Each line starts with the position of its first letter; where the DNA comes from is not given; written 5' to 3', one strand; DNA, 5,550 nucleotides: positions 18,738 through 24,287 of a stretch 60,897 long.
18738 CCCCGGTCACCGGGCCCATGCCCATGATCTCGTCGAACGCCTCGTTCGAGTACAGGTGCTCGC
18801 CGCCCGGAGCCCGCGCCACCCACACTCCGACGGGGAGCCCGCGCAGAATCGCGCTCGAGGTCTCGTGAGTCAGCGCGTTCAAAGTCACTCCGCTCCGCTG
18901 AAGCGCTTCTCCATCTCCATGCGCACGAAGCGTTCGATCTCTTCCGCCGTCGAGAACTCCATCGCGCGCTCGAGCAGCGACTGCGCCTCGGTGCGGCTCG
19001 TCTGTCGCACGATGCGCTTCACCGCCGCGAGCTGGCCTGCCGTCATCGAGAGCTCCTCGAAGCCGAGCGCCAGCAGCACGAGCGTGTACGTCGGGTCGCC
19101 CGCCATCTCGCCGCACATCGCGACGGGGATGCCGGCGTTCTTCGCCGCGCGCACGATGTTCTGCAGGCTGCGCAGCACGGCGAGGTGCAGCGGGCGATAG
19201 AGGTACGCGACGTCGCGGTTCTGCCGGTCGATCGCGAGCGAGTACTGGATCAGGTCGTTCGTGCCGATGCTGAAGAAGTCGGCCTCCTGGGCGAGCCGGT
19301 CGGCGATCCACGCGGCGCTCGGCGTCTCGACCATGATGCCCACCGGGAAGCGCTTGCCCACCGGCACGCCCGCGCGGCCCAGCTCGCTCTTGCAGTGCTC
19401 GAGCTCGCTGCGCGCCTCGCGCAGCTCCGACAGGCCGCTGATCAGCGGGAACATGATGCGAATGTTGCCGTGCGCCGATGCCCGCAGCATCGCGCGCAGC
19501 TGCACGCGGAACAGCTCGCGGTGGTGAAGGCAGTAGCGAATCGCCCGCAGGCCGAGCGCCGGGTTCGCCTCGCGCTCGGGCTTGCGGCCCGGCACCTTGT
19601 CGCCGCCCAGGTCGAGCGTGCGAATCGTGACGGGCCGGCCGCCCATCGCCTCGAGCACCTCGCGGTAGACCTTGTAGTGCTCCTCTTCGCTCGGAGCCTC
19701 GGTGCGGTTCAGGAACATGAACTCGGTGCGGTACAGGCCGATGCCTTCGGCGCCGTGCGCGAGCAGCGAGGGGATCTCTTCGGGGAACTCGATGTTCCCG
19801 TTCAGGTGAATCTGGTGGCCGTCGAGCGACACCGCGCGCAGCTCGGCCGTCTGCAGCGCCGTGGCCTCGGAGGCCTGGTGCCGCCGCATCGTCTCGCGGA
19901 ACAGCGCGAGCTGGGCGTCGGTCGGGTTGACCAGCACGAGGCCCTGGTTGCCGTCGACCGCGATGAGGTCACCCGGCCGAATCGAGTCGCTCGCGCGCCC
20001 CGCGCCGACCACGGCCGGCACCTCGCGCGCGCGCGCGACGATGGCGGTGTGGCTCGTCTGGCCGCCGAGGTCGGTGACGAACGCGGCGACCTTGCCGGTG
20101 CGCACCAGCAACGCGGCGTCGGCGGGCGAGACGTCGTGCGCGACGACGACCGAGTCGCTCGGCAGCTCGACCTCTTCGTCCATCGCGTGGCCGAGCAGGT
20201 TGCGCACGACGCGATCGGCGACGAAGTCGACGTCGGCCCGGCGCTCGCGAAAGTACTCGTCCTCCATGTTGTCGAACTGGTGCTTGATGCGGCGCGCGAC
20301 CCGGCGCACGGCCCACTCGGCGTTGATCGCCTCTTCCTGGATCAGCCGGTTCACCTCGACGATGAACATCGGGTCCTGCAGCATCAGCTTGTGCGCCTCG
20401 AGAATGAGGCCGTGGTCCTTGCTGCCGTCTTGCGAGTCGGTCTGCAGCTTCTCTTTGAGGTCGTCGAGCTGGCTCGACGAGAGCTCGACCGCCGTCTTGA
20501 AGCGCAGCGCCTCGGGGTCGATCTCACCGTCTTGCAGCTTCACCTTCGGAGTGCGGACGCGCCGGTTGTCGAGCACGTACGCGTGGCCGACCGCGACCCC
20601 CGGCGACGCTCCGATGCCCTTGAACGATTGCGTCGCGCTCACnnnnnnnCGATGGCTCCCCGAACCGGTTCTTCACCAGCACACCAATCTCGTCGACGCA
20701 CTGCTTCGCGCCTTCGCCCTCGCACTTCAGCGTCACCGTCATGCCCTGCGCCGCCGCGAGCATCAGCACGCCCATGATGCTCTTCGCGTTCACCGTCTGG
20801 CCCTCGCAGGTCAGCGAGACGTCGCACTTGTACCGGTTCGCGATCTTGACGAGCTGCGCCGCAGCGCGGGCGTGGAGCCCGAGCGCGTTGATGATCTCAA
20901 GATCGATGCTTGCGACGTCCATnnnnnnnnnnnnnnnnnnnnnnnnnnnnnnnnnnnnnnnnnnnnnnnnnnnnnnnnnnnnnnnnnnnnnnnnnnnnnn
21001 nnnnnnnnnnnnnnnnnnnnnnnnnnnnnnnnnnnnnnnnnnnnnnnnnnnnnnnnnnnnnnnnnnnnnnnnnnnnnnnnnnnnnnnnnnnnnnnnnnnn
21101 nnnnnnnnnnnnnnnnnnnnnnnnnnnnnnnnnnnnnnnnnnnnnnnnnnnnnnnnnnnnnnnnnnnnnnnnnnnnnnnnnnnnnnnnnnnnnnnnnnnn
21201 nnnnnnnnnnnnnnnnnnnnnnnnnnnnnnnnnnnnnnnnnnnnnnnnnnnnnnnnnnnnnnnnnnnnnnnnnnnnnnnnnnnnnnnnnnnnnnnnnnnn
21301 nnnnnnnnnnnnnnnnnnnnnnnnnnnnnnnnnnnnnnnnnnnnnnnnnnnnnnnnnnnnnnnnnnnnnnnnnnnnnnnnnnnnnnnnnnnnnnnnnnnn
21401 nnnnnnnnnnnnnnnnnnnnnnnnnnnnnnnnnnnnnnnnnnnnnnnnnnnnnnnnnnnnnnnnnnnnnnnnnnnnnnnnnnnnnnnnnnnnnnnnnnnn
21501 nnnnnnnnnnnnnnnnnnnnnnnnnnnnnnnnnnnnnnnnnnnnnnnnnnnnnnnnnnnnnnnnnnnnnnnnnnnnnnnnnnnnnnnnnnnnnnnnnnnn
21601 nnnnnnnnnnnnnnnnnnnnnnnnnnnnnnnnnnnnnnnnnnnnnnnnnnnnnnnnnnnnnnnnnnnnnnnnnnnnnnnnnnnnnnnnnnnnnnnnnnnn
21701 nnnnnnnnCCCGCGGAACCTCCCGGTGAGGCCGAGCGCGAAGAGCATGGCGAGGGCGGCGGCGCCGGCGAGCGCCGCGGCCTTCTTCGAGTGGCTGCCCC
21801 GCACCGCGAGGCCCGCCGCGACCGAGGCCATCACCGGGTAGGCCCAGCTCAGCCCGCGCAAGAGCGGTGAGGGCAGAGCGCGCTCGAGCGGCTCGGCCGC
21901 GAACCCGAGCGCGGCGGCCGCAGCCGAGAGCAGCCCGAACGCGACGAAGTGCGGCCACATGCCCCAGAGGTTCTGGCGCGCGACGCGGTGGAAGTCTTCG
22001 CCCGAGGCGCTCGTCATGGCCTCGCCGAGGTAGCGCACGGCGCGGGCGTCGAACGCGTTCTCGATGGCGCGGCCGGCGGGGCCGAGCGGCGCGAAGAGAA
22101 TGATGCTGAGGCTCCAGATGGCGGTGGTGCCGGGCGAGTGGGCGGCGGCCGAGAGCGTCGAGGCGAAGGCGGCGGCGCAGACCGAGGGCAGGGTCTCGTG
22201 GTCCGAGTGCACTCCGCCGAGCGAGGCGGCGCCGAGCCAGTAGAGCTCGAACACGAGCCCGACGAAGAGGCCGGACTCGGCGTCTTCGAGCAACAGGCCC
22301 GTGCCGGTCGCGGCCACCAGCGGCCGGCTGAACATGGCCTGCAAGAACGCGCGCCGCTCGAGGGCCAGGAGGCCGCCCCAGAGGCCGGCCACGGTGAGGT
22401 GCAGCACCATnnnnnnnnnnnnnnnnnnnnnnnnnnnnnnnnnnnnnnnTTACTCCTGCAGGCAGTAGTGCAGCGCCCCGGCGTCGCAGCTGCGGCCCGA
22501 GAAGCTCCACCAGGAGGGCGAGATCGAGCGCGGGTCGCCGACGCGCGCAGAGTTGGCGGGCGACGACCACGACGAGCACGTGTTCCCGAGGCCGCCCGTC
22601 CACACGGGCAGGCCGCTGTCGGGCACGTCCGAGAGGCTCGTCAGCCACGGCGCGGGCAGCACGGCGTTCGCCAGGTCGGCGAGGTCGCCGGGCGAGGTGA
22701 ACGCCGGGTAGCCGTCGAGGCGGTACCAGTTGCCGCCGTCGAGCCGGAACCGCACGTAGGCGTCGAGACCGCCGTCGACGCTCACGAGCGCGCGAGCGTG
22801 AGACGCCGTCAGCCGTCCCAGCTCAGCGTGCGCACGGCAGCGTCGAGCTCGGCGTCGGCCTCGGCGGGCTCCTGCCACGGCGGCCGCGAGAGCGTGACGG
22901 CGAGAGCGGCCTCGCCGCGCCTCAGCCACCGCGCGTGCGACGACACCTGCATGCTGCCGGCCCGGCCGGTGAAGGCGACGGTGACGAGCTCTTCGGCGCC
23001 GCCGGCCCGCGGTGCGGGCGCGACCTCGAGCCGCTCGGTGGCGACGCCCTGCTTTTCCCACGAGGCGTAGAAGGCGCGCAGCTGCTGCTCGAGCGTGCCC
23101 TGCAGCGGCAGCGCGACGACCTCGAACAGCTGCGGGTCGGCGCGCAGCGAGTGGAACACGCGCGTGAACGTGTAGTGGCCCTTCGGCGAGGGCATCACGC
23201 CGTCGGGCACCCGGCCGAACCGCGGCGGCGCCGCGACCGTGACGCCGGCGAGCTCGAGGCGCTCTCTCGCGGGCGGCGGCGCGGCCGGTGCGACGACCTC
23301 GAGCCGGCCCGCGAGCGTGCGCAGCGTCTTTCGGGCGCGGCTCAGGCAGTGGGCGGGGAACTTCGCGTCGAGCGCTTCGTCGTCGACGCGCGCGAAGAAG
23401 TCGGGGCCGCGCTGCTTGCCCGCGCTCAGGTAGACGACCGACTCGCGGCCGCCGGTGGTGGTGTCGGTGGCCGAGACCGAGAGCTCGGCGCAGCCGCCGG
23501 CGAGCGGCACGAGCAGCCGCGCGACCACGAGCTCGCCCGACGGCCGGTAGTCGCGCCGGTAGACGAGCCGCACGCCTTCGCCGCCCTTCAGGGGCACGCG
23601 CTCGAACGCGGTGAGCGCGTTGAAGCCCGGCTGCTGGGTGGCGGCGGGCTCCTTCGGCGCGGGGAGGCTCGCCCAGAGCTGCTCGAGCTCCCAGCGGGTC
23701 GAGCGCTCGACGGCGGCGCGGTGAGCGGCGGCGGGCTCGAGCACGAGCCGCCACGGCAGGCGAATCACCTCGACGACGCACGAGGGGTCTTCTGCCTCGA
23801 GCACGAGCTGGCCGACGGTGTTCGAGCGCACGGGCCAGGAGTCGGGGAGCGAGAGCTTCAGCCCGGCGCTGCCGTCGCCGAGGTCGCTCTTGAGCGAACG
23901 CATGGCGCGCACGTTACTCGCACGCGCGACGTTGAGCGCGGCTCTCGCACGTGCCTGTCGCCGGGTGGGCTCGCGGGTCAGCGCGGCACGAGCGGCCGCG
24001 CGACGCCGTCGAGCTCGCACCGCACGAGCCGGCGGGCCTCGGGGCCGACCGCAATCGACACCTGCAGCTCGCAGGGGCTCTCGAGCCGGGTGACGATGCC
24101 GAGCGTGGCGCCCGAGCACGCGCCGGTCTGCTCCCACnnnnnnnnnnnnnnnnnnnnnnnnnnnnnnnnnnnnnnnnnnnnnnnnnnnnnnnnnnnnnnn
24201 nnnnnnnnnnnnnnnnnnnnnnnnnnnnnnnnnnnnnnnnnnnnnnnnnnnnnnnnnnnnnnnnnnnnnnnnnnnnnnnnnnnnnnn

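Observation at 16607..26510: Complete mannose-family PTS spread over a 10-kb operon, interrupted by three non-PTS genes and ending in a PAS hybrid histidine kinase coupled to ptsI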

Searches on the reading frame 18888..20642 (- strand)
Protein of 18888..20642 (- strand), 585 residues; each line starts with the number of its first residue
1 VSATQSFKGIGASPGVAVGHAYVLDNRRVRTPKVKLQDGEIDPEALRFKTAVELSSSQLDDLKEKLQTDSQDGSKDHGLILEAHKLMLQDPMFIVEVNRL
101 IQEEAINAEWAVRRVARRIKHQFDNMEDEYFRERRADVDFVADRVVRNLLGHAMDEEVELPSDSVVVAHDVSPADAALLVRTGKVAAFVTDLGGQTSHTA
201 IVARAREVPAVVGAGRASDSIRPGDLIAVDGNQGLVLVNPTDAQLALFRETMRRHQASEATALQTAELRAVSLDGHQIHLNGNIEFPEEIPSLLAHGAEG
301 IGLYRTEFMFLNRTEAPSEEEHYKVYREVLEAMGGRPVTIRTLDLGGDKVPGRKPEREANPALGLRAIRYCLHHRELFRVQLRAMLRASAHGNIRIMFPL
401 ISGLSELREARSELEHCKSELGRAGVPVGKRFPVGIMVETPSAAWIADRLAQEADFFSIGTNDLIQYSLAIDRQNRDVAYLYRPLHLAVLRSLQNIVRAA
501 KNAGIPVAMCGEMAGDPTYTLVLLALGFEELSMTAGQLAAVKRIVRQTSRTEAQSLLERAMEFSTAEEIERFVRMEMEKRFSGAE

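Call 8: search_protein_families(library=pfam, proteins=[window:18888-20642:-], max_evalue=0.01)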
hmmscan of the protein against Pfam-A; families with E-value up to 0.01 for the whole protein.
window:18888-20642:- (585 aa): 3 families
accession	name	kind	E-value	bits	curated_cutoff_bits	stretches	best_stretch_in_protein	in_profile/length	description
PF02896.24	PEP-utilizers_C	-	6e-107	357.6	22.8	1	264-548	6-291/293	PEP-utilising enzyme, PEP-binding domain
PF05524.18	PEP-utilisers_N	-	1.1e-32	113.1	24.4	1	8-134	1-121/121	PEP-utilising enzyme, N-terminal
PF00391.29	PEP-utilizers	-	3.3e-22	78.3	23.1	1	161-234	2-72/72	PEP-utilising enzyme, mobile domain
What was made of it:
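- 18885..20642 (-): Enzyme I (585 aa, sugar type, no GAF domain); active-site His198 in GGQTSH. PF05524 + PF00391 + PF02896 (call 8).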

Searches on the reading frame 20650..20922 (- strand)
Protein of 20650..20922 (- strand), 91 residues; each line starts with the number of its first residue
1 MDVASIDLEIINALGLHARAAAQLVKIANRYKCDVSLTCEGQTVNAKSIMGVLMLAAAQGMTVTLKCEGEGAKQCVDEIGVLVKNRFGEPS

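Call 8: search_protein_families(library=pfam, proteins=[window:20650-20922:-], max_evalue=0.01)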
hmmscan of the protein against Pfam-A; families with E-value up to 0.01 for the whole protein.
window:20650-20922:- (91 aa): 1 family
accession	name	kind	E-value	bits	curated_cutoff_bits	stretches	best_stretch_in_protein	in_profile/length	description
PF00381.24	PTS-HPr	-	2.4e-28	98.4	23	1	7-84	4-80/81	PTS HPr component phosphorylation site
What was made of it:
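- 20647..20925 (-): HPr with His (GLHARAA) and the HprK-target Ser (NAKSIMG). PF00381 at 2.4e-28 (call 8).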

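Call 70: search_solved_structures(query=window:20650-20922:-, max_evalue=0.001, show_alignments=1)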
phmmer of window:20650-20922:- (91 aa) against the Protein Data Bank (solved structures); distinct sequences matched with E-value up to 0.001: 33.
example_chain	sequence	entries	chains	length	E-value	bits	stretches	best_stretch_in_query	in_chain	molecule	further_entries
3le1_A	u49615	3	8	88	1.4e-14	57.1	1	5-89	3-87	Phosphotransferase system, HPr-related proteins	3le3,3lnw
3le5_A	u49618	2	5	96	1.6e-14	56.9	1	5-89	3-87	Phosphotransferase system, HPr-related proteins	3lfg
1mo1_A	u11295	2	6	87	3.7e-13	52.6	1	9-84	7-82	Hpr-like protein crh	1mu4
2ak7_A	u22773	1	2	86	3.8e-13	52.6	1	9-84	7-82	HPr-like protein crh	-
2rlz_A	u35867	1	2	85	3.8e-13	52.6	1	9-84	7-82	HPr-like protein crh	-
1k1c_A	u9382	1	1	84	3.9e-13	52.5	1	9-84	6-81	catabolite repression HPr-like protein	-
3ihs_A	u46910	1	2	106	8.6e-13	51.4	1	13-82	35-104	Phosphocarrier protein HPr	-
1zvv_W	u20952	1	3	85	1e-12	51.2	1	9-84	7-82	HPr-like protein crh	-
2hpr_A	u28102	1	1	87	1.4e-12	50.7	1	14-76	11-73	HISTIDINE-CONTAINING PHOSPHOCARRIER PROTEIN HPR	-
1kkl_H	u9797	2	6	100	1.7e-12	50.5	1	11-84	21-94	PHOSPHOCARRIER PROTEIN HPR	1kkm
2fep_S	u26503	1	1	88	1.9e-12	50.4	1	13-80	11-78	Phosphocarrier protein HPr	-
3oqm_S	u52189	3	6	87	2e-12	50.3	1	13-80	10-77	Phosphocarrier protein HPr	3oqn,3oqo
1jem_A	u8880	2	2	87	2.8e-12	49.8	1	13-80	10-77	HISTIDINE CONTAINING PROTEIN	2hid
1rzr_T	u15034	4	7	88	3e-12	49.7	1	14-73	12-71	Phosphocarrier protein HPr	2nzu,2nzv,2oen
1qfr_A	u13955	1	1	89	5e-12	49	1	8-72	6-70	PHOSPHOCARRIER PROTEIN HPR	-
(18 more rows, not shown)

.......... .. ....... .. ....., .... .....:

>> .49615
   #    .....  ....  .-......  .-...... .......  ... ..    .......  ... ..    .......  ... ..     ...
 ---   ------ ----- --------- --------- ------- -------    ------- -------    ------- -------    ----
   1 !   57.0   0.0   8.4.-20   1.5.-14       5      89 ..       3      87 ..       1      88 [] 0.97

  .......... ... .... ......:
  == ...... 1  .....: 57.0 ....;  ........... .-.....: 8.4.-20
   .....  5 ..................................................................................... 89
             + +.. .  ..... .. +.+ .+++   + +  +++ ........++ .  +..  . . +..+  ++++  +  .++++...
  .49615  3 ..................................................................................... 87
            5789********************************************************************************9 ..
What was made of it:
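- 20647..20925 (-): The match to NPr is much weaker, at 32 bits (call 70).
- Closest known: Mannose-family PTS permeases. Same: General proteins EI and HPr are of the sugar type (calls 8, 70).
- HPr keeps the regulatory serine (call 70).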

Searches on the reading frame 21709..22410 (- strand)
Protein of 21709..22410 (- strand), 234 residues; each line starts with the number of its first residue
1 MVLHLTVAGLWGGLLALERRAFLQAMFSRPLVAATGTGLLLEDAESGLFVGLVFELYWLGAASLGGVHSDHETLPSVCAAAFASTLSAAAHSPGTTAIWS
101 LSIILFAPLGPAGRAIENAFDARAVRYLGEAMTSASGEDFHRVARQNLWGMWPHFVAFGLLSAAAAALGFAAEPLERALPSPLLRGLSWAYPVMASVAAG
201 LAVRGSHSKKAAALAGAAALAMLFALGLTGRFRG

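Call 8: search_protein_families(library=pfam, proteins=[window:21709-22410:-], max_evalue=0.01)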
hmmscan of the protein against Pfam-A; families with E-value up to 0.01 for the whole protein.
window:21709-22410:- (234 aa): 1 family
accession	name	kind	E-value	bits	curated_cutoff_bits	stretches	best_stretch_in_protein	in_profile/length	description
PF03609.19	EII-Sor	-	9.7e-17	61.6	26.3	1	6-197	5-188/233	PTS system sorbose-specific iic component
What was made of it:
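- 21706..22410 (-): PTS IIC, mannose family (234 aa), divergent. Preceded by the conserved RBS-like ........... at 22418-22428. PF03609, 61.6 bits against a cutoff of 26.3 (call 8).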

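Call 31: search_solved_structures(query=window:21709-22410:-, max_evalue=0.01, show_alignments=1)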
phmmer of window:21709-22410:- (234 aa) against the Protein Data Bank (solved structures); distinct sequences matched with E-value up to 0.01: 2.
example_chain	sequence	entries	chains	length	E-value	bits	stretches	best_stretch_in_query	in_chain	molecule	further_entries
6k1h_Y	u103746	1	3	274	0.0012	21.8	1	25-136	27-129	PTS system mannose-specific EIIC component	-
7dyr_Y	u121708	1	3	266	0.0013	21.7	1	25-136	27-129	PTS system mannose-specific EIIC component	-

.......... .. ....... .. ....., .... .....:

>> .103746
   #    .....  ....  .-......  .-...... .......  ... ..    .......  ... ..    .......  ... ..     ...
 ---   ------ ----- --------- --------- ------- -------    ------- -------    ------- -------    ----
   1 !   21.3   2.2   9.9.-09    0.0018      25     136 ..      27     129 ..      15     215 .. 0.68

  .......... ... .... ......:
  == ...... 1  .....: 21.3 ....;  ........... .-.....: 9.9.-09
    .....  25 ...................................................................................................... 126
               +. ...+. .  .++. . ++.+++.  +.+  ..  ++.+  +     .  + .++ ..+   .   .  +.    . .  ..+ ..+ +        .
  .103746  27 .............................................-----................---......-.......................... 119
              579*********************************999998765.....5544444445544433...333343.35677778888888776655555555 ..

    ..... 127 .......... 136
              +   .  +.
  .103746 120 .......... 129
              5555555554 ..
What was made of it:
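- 21706..22410 (-): Weak match to ManY 6K1H at 1.2e-3 (call 31).
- Closest known: Mannose-family PTS permeases. Different: IIC is highly divergent, E = 1e-3 to ManY (call 31).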

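Call 46: search_protein_families(library=ncbifam, proteins=[window:21709-22410:-], max_evalue=0.01)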
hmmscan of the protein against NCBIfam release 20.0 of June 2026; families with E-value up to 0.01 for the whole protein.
window:21709-22410:- (234 aa): 4 families
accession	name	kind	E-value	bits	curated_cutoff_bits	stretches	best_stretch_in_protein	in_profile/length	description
NF040757.1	AgaW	equivalog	3.1e-11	43.2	300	1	24-200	16-184/249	PTS N-acetylgalactosamine transporter subunit IIC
TIGR00822.1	EII-Sor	subfamily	4.9e-07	29.3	339.85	1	26-88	28-90/267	mannose/fructose/sorbose PTS transporter subunit IIC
NF007289.1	PRK09757.1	equivalog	5.8e-06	26.1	300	1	21-91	20-91/241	PTS galactosamine transporter subunit IIC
NF011647.0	PRK15065.1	subfamily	0.00022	20.5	278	1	25-86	27-88/267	mannose/fructose/sorbose family PTS transporter subunit IIC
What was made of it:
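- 21706..22410 (-): Below NCBIfam cutoffs (call 46).
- On Mannose-family PTS EII complex (TC 4.A.6): It is only 21.8 bits to ManY (call 31) and far below the TIGR00822 cutoff (call 46), so this is a divergent member.
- IIC is very divergent: E = 1e-3 to ManY and far below NCBIfam subfamily cutoffs (calls 31, 46).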

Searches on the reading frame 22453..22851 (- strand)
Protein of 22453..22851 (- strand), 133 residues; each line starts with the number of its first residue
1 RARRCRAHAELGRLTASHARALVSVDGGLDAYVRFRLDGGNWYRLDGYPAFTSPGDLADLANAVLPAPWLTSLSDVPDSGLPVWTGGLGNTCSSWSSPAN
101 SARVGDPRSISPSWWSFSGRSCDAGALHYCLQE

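Call 8: search_protein_families(library=pfam, proteins=[window:22453-22851:-], max_evalue=0.01)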
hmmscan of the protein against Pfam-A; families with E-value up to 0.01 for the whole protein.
window:22453-22851:- (133 aa): 0 families

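Call 46: search_protein_families(library=ncbifam, proteins=[window:22453-22800:-], max_evalue=0.01)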
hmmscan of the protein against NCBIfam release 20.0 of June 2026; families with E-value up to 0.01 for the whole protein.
window:22453-22800:- (116 aa): 0 families
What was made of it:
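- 22450..22800 (-): Small ORF: probably a fragment of a Cys/Trp-rich C-terminal domain of large secreted proteins; start uncertain. No family hit (calls 8, 46).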

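Call 47: search_protein_families(library=padloc, proteins=[window:22453-22800:-], max_evalue=0.01)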
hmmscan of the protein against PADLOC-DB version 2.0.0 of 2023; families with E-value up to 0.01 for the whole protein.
window:22453-22800:- (116 aa): 0 families

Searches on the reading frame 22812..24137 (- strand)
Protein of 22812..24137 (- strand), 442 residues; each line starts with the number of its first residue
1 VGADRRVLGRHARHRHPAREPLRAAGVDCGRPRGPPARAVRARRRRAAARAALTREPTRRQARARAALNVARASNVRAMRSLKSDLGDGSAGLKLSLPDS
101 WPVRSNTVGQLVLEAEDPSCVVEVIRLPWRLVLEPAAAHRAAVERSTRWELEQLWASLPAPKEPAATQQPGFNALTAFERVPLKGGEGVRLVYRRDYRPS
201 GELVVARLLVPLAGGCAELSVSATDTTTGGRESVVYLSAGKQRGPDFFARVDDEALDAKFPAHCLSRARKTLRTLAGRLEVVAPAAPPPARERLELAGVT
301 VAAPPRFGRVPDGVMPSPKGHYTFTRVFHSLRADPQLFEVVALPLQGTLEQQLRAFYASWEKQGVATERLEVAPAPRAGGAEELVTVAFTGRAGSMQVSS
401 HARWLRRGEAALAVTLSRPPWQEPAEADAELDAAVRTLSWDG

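Call 8: search_protein_families(library=pfam, proteins=[window:22812-24137:-], max_evalue=0.01)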
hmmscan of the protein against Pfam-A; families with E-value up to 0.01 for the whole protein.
window:22812-24137:- (442 aa): 0 families

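Call 46: search_protein_families(library=ncbifam, proteins=[window:22812-23903:-], max_evalue=0.01)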
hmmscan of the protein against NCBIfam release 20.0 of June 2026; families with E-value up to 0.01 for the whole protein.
window:22812-23903:- (364 aa): 0 families

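Call 47: search_protein_families(library=padloc, proteins=[window:22812-23903:-], max_evalue=0.01)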
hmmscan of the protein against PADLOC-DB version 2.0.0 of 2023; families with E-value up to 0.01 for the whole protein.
window:22812-23903:- (364 aa): 0 families

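Call 55: find_homologous_proteins(query=window:22812-23903:-)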
Query window:22812-23903:- (364 aa): 2 proteins with E <= 0.001 among 8000 candidates.
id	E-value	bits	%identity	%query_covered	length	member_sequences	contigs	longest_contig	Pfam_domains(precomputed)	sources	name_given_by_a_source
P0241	1.0e-235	799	100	100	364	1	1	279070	-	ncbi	-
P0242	1.1e-140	487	62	100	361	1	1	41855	-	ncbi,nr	ncbi:MAG: hypothetical protein JNK82_41655 [Myxococcaceae bacterium]|nr:hypothetical protein [Myxoco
